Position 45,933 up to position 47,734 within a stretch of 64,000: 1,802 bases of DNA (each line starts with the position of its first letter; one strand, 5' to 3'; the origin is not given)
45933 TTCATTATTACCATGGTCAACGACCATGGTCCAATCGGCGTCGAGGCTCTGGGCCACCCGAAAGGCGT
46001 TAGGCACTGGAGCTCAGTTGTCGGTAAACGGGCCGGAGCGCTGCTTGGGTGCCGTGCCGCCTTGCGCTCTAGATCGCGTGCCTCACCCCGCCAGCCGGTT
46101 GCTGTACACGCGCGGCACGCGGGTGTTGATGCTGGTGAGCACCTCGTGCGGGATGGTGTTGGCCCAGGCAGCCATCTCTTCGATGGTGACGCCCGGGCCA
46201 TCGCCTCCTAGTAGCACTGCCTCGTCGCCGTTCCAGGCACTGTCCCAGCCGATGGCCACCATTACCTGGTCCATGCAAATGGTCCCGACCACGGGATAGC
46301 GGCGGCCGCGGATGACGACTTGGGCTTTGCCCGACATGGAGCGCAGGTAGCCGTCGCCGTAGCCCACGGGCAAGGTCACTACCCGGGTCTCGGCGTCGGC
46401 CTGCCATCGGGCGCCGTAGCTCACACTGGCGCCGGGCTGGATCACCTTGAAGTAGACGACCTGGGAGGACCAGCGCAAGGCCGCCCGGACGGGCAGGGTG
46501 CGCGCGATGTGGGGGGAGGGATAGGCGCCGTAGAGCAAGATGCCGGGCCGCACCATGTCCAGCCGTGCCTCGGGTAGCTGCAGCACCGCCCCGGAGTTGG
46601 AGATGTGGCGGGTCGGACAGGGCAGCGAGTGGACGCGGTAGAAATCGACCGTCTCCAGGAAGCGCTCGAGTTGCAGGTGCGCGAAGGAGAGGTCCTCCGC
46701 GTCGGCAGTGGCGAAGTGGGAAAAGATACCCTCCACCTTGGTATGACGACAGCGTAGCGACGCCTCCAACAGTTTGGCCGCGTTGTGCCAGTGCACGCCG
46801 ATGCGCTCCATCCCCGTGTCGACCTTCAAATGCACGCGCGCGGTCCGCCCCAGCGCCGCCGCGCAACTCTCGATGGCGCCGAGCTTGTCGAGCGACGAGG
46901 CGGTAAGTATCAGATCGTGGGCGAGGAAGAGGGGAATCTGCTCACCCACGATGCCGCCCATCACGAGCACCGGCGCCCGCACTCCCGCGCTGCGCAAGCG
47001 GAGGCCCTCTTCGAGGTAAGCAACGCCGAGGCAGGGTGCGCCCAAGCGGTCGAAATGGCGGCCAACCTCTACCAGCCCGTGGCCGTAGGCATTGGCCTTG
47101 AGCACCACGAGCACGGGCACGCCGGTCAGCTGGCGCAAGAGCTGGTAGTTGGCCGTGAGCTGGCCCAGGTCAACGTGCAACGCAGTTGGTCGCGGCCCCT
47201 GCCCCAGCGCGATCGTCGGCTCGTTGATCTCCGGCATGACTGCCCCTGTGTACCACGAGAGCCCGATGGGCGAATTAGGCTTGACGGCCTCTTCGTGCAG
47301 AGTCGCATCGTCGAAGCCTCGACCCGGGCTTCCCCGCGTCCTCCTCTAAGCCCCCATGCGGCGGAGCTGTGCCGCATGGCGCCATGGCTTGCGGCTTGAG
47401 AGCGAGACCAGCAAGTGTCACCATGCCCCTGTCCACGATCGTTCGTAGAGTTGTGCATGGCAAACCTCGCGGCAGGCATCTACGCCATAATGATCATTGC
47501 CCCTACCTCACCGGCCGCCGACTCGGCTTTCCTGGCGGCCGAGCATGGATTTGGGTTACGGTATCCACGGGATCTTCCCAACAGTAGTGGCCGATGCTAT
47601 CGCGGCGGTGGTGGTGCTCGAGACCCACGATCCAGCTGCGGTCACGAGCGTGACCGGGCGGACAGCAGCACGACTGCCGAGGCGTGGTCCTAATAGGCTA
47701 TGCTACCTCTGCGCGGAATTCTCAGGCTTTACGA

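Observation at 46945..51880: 4.3-kb lower-GC insertion bracketed by diverged direct repeats of the alr 5' end: a Campbell-type integration scar without an integrase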

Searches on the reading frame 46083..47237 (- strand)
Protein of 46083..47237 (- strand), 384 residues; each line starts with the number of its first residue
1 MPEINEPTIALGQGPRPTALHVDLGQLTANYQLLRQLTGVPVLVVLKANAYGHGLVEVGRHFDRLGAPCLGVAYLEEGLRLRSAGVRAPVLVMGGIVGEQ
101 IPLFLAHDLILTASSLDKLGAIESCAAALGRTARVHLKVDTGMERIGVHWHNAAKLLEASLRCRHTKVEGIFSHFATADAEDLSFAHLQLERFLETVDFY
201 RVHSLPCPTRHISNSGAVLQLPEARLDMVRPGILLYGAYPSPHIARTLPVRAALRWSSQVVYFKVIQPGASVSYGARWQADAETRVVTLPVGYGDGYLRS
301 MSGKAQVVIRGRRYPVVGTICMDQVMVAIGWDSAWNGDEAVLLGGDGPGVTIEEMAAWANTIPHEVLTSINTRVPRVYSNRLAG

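Call 4: search_protein_families(library=pfam, proteins=[window:46083-47237:-], max_evalue=0.01)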
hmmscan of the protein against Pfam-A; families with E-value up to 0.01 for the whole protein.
window:46083-47237:- (384 aa): 2 families
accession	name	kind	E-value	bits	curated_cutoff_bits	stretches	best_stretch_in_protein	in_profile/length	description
PF01168.26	Ala_racemase_N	-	7e-66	222.5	24.1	1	22-240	1-220/220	Alanine racemase, N-terminal domain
PF00842.27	Ala_racemase_C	-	2.4e-42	144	25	1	253-378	1-127/127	Alanine racemase, C-terminal domain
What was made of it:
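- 46083..47237 (-): alr (copy A), an intact alanine racemase of 384 aa. Pfam Ala_racemase_N (E = 7e-66) and Ala_racemase_C (E = 2.4e-42), both full length (call 4).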

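Call 10: find_encoding_contigs(protein=window:46083-47237:-, flank=10000, max_places=6)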
Protein window:46083-47237:- (384 aa): 10 contigs read that carry it; 6 places shown.
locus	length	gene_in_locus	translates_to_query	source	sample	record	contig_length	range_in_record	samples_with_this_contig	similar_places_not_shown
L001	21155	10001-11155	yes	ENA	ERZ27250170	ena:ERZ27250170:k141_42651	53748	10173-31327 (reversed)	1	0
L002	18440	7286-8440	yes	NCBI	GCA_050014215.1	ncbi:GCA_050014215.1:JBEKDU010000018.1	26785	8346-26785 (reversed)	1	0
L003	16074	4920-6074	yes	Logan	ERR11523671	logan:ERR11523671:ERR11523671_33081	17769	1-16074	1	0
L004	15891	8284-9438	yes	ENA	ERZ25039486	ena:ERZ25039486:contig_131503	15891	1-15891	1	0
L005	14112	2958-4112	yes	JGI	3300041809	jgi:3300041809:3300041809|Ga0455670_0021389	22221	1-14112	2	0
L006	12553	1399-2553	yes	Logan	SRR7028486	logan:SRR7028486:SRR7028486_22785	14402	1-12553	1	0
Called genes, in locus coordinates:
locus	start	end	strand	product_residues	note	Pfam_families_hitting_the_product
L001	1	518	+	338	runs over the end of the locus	PF05235:CHAD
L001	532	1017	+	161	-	PF00300:His_Phos_1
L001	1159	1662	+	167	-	-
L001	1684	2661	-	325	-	-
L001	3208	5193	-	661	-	PF09206:ArabFuran-catal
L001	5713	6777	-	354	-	-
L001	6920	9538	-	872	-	-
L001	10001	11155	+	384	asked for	PF01168:Ala_racemase_N, PF00842:Ala_racemase_C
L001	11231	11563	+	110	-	PF02604:PhdYeFM_antitox (weak)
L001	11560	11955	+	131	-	PF01850:PIN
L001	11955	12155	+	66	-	PF08808:RES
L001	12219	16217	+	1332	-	PF00176:SNF2-rel_dom, PF00271:Helicase_C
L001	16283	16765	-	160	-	-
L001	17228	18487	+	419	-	PF00149:Metallophos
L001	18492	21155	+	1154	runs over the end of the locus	PF13514:AAA_27, PF02463:SMC_N (weak)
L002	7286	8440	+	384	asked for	PF01168:Ala_racemase_N, PF00842:Ala_racemase_C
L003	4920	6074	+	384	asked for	PF01168:Ala_racemase_N, PF00842:Ala_racemase_C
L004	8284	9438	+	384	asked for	PF01168:Ala_racemase_N, PF00842:Ala_racemase_C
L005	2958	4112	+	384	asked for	PF01168:Ala_racemase_N, PF00842:Ala_racemase_C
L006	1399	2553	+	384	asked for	PF01168:Ala_racemase_N, PF00842:Ala_racemase_C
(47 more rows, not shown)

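Call 12: find_related_loci(query=window:46083-47237:-, collection=genome_contigs, flank=10000)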
Query window:46083-47237:- (384 aa) in genome_contigs; peptide patterns used: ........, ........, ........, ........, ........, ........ (x = any residue, [..] = any of these).
134 stretches matched a pattern; 18 encode a relative of the query (tblastn E <= 1e-3); 18 distinct loci.
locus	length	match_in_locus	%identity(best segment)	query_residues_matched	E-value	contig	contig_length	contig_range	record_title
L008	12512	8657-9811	83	1-384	0e+0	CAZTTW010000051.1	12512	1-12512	MAG TPA_asm: uncultured Myxococcales bacterium isolate binchicken_co50_413 genome assembly, contig: NODE_6096_length_125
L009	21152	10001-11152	77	1-383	0e+0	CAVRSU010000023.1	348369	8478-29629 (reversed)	MAG: uncultured delta proteobacterium isolate MFD01476.bin.2.97 genome assembly, contig: contig_20069, whole genome shot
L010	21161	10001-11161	79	1-382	0e+0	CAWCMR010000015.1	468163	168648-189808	MAG: uncultured delta proteobacterium isolate MFD05502.bin.2.118 genome assembly, contig: contig_45175, whole genome sho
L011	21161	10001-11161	77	1-382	0e+0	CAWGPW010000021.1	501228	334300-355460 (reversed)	MAG: uncultured delta proteobacterium isolate MFD05502.bin.2.3 genome assembly, contig: contig_34414, whole genome shotg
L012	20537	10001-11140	64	4-381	1e-155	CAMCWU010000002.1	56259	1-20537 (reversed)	MAG: Klebsiella pneumoniae isolate MH-09jul19-302 genome assembly, contig: MH-09jul19-C1055, whole genome shotgun sequen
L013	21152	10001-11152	60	1-380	5e-155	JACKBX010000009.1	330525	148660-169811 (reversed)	MAG: Ardenticatenaceae bacterium isolate HK-STAS-CHLO-32 HK-STAS-CHLO-32_9, whole genome shotgun sequence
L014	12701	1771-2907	64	1-378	8e-150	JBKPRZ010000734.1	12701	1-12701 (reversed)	MAG: Myxococcota bacterium isolate GS_EKS_MAG_00035 GS_EKS_000000800792, whole genome shotgun sequence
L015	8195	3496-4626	57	4-378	1e-148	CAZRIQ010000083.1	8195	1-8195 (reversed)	MAG TPA_asm: uncultured Melioribacter sp. isolate binchicken_co129_348 genome assembly, contig: NODE_28825_length_8195_c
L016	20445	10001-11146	46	16-380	4e-120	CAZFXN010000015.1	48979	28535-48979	MAG TPA_asm: uncultured Bdellovibrionales bacterium isolate SRP128246_co1_509 genome assembly, contig: NODE_824_length_4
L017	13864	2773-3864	52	16-378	4e-118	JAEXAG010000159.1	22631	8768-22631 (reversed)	MAG: Proteobacteria bacterium isolate OH_SFB_236 k127_1289954, whole genome shotgun sequence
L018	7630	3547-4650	51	16-382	4e-118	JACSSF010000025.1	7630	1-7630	MAG: Lysobacteraceae bacterium isolate PR5 contig-70_13623, whole genome shotgun sequence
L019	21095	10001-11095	50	16-379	1e-112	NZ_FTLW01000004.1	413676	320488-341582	Solilutibacter tolerans strain UM1, whole genome shotgun sequence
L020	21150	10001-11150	78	1-382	9e-172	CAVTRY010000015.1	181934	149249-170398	MAG: uncultured delta proteobacterium isolate MFD09286.bin.2.143 genome assembly, contig: contig_23061, whole genome sho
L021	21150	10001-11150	57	1-380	2e-88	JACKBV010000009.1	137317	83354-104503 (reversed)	MAG: Ardenticatenaceae bacterium isolate HK-STAS-CHLO-30 HK-STAS-CHLO-30_9, whole genome shotgun sequence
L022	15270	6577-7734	60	1-382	6e-155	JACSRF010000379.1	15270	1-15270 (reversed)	MAG: Anaerolinea sp. isolate CH6 contig-70_4796, whole genome shotgun sequence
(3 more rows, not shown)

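Call 22: find_related_loci(query=window:46083-47237:-, collection=metagenome_contigs, flank=10000)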
Query window:46083-47237:- (384 aa) in metagenome_contigs; peptide patterns used: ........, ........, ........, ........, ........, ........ (x = any residue, [..] = any of these).
124 stretches matched a pattern; 24 encode a relative of the query (tblastn E <= 1e-3); 24 distinct loci.
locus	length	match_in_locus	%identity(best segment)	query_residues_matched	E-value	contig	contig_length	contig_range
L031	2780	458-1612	83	1-384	0e+0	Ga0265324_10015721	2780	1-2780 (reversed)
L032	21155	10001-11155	83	1-384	0e+0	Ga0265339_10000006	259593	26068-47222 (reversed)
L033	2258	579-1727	79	1-382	0e+0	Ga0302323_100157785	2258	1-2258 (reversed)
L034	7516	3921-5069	79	1-382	0e+0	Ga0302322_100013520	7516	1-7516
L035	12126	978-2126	79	1-382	0e+0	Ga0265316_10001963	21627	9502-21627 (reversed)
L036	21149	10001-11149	78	1-382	0e+0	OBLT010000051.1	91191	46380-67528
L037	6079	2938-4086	77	1-382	0e+0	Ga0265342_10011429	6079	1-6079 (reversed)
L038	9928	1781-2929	78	1-382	0e+0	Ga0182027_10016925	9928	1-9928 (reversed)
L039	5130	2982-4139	62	3-384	4e-160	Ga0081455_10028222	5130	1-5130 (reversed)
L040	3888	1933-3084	60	1-380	3e-160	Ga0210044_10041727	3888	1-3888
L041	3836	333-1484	59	1-380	4e-157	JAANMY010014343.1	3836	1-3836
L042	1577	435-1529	55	16-378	1e-149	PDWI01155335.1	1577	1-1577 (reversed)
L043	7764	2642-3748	51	16-381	3e-120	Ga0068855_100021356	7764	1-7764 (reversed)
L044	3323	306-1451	46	16-380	9e-124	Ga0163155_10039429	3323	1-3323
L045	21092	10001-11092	51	16-378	3e-119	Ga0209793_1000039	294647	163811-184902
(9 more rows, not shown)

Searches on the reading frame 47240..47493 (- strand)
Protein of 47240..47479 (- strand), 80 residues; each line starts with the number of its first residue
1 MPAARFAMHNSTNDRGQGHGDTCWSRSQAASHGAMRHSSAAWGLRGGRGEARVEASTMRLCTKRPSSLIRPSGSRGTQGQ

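Call 77: search_protein_families(library=pfam, proteins=[window:47240-47479:-, window:47278-47493:-], max_evalue=1)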
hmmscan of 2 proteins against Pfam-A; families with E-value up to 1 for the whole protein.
seq(80 aa): 0 families

seq(72 aa): 0 families

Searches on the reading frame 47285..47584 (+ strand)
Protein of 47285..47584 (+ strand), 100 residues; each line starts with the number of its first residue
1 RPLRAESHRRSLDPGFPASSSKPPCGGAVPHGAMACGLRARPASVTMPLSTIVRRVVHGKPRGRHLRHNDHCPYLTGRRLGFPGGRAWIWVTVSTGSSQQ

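Call 77: search_protein_families(library=pfam, proteins=[window:47285-47584:+], max_evalue=1)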
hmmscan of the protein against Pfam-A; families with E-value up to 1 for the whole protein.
seq(100 aa): 0 families
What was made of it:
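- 47238..47699 (.): 462-bp non-coding spacer between the divergent alr A and the effector-like gene. No Pfam hit in any six-frame piece (call 77).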
